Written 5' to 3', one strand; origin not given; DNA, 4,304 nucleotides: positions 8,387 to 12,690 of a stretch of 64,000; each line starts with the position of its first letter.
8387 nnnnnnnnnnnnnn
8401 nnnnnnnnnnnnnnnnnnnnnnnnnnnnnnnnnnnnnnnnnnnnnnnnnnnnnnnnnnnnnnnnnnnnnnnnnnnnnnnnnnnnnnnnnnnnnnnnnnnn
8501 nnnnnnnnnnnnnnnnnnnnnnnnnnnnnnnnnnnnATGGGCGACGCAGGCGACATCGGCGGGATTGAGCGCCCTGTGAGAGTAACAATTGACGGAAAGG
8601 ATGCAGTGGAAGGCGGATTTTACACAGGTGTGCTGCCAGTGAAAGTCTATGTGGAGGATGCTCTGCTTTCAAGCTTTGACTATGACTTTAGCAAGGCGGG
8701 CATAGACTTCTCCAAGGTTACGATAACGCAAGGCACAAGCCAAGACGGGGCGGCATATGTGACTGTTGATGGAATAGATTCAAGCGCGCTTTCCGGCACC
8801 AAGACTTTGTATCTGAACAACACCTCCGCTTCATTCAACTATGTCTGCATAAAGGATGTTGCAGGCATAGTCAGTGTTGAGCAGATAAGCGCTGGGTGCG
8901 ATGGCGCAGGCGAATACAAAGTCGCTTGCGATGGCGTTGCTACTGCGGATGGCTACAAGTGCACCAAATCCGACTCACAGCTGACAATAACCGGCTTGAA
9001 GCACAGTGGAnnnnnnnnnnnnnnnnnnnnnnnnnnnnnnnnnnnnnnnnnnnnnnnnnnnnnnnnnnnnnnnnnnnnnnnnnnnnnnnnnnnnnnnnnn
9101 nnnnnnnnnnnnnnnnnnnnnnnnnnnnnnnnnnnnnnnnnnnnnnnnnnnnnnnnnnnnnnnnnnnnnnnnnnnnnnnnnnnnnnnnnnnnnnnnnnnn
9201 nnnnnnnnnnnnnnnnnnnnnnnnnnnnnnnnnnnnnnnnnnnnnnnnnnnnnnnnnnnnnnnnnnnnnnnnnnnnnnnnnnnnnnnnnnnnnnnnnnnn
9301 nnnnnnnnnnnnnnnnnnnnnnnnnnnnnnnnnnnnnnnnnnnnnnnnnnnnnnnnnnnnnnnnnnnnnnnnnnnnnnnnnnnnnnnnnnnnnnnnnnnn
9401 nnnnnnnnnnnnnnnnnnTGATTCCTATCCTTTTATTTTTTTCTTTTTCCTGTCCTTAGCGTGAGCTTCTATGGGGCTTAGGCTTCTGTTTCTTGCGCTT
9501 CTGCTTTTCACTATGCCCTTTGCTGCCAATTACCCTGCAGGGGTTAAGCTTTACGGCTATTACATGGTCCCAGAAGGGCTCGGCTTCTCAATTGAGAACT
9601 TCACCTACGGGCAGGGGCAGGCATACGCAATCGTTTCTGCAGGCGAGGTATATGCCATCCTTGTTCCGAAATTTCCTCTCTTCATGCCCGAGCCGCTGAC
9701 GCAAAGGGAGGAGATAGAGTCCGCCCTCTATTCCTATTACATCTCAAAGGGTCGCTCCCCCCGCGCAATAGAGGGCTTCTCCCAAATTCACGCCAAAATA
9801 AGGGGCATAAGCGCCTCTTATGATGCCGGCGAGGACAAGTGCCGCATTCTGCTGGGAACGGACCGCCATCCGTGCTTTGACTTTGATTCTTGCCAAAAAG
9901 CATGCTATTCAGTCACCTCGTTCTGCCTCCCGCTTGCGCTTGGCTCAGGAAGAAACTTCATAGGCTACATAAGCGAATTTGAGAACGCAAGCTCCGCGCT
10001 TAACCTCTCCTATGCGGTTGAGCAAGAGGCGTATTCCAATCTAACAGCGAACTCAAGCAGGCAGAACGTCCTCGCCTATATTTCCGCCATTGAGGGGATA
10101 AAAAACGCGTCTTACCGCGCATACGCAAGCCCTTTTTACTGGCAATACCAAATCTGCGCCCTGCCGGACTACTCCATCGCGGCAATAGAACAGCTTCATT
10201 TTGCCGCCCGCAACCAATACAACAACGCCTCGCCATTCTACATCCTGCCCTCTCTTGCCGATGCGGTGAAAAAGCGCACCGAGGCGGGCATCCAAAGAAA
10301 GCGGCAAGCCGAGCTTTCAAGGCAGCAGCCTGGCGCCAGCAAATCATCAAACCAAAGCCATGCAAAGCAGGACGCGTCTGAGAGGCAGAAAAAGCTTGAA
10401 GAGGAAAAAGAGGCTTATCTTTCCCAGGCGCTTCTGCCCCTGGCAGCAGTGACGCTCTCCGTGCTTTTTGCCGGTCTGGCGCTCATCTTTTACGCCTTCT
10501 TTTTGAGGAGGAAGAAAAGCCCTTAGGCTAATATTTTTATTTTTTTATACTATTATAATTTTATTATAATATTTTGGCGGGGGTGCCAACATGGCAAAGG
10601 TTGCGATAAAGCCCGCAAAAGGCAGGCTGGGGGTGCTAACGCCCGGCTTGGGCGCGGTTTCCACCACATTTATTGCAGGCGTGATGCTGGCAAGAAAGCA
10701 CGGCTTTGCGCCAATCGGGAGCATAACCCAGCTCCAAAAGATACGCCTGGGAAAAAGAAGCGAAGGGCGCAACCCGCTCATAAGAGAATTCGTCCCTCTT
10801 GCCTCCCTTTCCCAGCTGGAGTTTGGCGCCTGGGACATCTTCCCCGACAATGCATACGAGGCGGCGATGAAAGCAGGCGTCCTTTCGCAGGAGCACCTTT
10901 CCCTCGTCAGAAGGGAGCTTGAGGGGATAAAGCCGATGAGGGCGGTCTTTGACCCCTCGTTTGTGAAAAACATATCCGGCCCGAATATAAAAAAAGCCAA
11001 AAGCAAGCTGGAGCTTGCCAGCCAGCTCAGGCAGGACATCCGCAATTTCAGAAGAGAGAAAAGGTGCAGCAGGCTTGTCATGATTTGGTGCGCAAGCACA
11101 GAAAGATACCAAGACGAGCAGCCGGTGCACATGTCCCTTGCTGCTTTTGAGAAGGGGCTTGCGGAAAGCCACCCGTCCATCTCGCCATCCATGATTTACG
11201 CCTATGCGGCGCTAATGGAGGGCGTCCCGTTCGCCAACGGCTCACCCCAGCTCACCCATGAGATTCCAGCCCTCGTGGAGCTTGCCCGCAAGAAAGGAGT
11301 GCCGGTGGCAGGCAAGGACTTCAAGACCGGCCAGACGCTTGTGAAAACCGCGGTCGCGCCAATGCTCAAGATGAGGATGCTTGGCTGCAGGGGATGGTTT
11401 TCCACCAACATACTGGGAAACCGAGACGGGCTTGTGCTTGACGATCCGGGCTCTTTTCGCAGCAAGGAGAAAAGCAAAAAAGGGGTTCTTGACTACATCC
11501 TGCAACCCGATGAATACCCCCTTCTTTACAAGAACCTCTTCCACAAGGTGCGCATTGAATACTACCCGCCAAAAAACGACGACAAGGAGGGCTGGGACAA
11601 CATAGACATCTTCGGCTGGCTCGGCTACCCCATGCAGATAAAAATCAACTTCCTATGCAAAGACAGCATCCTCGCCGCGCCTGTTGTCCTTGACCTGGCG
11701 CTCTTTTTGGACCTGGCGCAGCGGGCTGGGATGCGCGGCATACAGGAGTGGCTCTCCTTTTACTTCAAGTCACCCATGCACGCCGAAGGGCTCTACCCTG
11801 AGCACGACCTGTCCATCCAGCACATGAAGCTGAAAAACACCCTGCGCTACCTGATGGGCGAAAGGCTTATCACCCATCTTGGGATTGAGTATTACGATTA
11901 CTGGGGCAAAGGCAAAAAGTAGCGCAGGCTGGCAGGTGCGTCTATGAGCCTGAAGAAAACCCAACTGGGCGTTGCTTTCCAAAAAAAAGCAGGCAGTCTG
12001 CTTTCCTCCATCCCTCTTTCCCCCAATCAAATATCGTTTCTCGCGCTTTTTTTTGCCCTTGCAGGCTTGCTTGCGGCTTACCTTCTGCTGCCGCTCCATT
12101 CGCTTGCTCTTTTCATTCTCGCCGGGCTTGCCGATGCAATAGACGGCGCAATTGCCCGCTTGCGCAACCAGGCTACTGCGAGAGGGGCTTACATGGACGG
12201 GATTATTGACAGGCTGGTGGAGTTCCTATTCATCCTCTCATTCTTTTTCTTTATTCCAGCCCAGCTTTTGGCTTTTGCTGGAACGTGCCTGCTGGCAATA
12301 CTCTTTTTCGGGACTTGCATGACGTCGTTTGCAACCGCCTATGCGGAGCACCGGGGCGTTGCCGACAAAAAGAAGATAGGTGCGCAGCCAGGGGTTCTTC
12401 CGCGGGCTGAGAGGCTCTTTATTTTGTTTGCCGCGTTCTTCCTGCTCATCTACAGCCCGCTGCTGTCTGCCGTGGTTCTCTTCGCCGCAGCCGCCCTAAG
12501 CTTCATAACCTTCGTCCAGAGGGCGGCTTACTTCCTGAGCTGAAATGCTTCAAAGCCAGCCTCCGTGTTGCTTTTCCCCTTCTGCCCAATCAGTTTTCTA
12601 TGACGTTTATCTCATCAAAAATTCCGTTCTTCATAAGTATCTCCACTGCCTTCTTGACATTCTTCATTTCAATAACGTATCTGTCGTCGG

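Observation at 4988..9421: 1477-aa surface protein combining a disintegrin-like module with Myxococcus-type Cys-rich repeats and Ig-like domains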

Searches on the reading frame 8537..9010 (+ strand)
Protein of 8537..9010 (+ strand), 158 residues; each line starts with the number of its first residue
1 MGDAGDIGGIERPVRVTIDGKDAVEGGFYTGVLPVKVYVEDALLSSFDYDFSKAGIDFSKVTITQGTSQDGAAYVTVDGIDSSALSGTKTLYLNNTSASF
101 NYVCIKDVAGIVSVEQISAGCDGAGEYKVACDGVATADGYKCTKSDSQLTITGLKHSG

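Call 75: search_protein_families(library=pfam, proteins=[window:8537-9010:+], max_evalue=10)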
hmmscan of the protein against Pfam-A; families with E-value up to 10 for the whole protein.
window:8537-9010:+ (158 aa): 2 families
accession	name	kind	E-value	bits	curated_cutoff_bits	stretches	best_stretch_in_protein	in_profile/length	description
PF13860.13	FlgD_ig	-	0.0019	18.6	27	1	95-137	19-60/79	FlgD Ig-like domain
PF13285.11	DUF4073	-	0.0035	17.4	28.8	1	21-80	42-98/157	Domain of unknown function (DUF4073)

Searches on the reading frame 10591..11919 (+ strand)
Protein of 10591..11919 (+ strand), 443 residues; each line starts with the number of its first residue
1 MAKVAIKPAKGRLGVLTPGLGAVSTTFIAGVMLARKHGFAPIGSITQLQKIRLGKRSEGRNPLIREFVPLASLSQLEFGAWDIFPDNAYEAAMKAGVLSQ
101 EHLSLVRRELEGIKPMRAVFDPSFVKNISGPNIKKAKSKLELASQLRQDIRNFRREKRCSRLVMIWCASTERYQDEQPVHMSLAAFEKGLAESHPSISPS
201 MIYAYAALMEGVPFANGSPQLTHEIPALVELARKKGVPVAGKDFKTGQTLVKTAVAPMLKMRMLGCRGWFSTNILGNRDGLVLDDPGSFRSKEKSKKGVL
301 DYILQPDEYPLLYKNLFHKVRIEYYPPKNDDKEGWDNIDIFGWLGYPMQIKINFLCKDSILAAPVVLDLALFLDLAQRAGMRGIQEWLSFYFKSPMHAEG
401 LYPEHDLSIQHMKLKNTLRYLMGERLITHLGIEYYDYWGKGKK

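Call 50: search_protein_families(library=pfam, proteins=[window:10591-11919:+], max_evalue=0.001)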
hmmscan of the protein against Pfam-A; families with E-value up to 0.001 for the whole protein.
window:10591-11919:+ (443 aa): 2 families
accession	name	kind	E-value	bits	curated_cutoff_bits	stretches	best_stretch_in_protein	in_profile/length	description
PF07994.18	NAD_binding_5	-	1.3e-99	334.1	25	1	13-419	1-321/321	Myo-inositol-1-phosphate synthase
PF01658.22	Inos-1-P_synth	-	8.4e-32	110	27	1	247-359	1-107/107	Myo-inositol-1-phosphate synthase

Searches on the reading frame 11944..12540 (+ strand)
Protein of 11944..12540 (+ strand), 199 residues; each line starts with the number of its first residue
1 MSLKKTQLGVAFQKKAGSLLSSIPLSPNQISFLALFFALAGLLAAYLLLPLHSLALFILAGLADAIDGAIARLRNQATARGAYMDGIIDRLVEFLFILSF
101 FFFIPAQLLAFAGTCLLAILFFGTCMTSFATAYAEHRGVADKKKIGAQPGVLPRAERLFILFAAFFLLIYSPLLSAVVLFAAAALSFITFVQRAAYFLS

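Call 50: search_protein_families(library=pfam, proteins=[window:11944-12540:+], max_evalue=0.001)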
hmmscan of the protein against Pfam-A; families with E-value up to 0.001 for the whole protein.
window:11944-12540:+ (199 aa): 1 family
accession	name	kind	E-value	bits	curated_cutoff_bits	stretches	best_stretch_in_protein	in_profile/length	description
PF01066.26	CDP-OH_P_transf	-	3.1e-14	54.1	22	1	26-187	3-151/152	CDP-alcohol phosphatidyltransferase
